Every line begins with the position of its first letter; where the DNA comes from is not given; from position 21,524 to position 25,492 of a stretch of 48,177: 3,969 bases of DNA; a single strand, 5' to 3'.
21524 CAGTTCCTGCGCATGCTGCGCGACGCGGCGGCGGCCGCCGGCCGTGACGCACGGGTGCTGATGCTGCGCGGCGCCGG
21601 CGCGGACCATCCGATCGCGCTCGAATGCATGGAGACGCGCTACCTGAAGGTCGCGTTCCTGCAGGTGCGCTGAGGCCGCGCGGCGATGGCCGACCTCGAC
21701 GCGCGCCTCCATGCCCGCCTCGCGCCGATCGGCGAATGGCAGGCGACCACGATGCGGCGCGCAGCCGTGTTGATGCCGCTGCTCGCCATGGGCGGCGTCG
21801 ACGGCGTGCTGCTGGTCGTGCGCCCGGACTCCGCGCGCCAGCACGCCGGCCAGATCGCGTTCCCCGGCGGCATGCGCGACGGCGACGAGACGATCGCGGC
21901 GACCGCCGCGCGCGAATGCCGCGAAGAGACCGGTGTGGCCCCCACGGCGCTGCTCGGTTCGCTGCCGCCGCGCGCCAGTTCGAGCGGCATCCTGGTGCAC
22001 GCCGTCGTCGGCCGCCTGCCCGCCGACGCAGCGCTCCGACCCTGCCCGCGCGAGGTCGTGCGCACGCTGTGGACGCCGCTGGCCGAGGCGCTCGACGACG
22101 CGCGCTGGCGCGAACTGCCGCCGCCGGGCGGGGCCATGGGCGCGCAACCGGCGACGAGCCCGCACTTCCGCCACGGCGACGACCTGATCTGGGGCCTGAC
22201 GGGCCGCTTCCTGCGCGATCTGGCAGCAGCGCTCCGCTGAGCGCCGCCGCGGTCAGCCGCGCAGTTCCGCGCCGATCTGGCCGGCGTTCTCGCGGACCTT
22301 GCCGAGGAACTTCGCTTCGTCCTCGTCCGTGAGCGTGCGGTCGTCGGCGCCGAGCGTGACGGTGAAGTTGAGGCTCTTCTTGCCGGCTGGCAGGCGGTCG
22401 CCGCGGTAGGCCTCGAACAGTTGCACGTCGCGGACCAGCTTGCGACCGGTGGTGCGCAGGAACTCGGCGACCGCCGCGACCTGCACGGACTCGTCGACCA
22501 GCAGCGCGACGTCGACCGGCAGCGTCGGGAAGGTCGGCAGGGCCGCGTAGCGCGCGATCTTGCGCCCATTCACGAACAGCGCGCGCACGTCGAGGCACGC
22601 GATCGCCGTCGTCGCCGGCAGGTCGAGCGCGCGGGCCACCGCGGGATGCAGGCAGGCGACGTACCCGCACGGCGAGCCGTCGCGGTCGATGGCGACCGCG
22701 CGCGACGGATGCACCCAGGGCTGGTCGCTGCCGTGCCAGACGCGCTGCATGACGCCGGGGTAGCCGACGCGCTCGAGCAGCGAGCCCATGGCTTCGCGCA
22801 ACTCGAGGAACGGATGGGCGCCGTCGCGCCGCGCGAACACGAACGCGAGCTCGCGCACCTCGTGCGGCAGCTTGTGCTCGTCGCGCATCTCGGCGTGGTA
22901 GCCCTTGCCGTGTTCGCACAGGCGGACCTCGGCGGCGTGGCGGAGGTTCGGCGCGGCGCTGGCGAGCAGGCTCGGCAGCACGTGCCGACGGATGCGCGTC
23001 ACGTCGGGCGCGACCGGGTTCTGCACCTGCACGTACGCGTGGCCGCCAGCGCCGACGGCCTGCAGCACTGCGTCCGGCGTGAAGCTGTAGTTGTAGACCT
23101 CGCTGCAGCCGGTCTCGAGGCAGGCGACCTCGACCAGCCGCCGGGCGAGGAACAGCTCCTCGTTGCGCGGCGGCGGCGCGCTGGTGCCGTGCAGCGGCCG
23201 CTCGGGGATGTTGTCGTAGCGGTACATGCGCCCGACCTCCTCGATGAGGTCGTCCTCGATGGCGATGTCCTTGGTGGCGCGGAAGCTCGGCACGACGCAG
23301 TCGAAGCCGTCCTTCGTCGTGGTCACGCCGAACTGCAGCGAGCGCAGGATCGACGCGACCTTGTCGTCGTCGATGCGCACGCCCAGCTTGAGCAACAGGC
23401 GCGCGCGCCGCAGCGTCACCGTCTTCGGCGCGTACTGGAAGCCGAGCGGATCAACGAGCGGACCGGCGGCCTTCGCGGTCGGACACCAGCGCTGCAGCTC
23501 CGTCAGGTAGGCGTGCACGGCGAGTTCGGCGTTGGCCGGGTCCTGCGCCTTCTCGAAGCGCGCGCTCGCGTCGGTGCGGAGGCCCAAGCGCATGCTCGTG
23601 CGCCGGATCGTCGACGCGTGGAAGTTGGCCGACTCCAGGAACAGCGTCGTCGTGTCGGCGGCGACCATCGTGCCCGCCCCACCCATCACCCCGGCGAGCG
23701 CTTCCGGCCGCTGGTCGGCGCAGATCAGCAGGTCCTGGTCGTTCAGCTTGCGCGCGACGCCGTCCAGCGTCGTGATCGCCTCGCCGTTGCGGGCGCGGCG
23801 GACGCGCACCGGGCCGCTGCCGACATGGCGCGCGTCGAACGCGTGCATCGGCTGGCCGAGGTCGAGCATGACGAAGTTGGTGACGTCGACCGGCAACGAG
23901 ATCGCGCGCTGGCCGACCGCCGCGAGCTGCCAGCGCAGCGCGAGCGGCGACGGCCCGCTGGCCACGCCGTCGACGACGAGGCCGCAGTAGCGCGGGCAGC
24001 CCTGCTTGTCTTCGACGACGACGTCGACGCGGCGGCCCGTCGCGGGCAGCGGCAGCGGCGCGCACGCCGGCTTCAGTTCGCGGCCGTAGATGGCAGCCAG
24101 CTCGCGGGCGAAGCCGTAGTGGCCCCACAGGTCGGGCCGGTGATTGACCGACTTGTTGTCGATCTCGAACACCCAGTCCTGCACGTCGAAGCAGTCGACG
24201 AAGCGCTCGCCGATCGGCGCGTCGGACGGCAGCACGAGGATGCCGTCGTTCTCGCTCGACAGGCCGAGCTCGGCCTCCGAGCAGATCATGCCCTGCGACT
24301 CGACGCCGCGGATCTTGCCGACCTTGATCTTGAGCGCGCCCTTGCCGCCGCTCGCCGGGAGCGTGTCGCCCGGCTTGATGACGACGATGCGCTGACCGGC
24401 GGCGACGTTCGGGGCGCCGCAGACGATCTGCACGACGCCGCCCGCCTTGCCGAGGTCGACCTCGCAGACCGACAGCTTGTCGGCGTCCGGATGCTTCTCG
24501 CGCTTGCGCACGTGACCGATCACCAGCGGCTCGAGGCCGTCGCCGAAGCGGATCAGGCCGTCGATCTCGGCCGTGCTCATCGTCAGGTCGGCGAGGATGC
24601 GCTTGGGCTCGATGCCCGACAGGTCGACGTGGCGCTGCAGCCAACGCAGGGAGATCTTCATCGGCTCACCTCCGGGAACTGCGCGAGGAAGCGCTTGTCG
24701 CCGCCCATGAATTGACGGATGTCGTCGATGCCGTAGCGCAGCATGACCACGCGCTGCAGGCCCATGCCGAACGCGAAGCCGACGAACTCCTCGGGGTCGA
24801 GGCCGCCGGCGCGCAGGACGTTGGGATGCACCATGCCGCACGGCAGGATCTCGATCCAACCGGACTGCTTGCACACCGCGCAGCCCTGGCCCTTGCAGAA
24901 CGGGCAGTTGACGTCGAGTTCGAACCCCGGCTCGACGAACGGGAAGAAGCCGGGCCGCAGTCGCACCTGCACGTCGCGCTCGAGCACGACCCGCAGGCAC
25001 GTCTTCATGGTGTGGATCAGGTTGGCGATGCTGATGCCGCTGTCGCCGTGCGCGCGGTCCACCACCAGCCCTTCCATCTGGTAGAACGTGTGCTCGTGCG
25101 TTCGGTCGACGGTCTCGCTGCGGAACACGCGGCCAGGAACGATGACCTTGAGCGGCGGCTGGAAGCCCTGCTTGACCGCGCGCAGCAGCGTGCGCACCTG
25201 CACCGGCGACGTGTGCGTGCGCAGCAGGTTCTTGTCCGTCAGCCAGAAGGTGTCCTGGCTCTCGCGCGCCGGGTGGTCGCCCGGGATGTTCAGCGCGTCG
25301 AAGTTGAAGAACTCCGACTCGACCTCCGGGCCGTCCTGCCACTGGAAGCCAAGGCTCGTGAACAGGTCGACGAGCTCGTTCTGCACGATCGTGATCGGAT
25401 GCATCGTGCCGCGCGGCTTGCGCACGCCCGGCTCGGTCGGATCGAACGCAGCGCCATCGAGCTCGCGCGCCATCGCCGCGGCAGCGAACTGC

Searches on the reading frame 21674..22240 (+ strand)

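Call 12: search_protein_families(library=pfam, proteins=[window:21674-22240:+], max_evalue=0.001)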
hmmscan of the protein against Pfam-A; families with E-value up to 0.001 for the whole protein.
window:21674-22240:+ (188 aa): 1 family
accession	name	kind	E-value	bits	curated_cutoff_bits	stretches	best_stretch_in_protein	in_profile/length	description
PF00293.34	NUDIX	-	9.5e-15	55.2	21.1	1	27-143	1-123/134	NUDIX domain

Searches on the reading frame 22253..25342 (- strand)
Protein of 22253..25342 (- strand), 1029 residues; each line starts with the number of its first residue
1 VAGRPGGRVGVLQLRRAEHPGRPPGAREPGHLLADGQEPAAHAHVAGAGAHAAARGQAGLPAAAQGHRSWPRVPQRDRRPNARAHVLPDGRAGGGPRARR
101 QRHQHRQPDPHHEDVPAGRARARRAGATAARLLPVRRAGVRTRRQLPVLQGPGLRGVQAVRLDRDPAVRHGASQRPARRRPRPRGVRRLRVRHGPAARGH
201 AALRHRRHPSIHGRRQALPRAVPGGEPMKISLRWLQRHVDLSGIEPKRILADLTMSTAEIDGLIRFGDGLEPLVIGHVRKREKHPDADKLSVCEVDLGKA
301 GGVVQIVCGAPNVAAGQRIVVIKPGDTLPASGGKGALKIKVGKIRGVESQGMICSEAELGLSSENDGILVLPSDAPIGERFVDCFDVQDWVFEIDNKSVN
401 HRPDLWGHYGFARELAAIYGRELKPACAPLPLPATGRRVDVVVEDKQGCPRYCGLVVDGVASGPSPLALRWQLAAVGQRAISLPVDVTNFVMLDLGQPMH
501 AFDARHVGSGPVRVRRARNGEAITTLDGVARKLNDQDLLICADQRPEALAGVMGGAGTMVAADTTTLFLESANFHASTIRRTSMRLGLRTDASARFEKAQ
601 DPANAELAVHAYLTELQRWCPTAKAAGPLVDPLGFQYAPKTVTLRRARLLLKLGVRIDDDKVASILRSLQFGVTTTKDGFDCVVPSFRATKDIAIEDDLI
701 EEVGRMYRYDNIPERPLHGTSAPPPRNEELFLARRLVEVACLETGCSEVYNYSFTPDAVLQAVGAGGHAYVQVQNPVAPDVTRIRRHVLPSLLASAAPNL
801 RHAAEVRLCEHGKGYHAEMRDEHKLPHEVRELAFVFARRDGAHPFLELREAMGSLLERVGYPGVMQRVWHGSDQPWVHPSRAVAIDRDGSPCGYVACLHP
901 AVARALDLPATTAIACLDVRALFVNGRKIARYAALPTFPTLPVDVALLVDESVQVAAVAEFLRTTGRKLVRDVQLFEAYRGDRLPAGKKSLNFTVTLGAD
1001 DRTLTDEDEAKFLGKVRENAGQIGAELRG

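Call 12: search_protein_families(library=pfam, proteins=[window:22253-25342:-], max_evalue=0.001)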
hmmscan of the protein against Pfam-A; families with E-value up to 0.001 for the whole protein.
window:22253-25342:- (1029 aa): 5 families
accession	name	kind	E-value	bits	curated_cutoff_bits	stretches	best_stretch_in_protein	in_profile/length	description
PF03483.22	B3_4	-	1.3e-54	184.9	29.3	1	449-620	2-173/174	B3/4 domain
PF17759.6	tRNA_synthFbeta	-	1.2e-28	100.5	22.4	1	712-918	1-213/214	Phenylalanyl tRNA synthetase beta chain CLM domain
PF01588.26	tRNA_bind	-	4.5e-22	78.4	27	1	273-380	1-96/96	Putative tRNA binding domain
PF03147.19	FDX-ACB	-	3.4e-19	69.5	31.1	1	936-1028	1-94/94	Ferredoxin-fold anticodon binding domain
PF03484.21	B5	-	3e-14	53.4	28.6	1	643-709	2-67/67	tRNA synthetase B5 domain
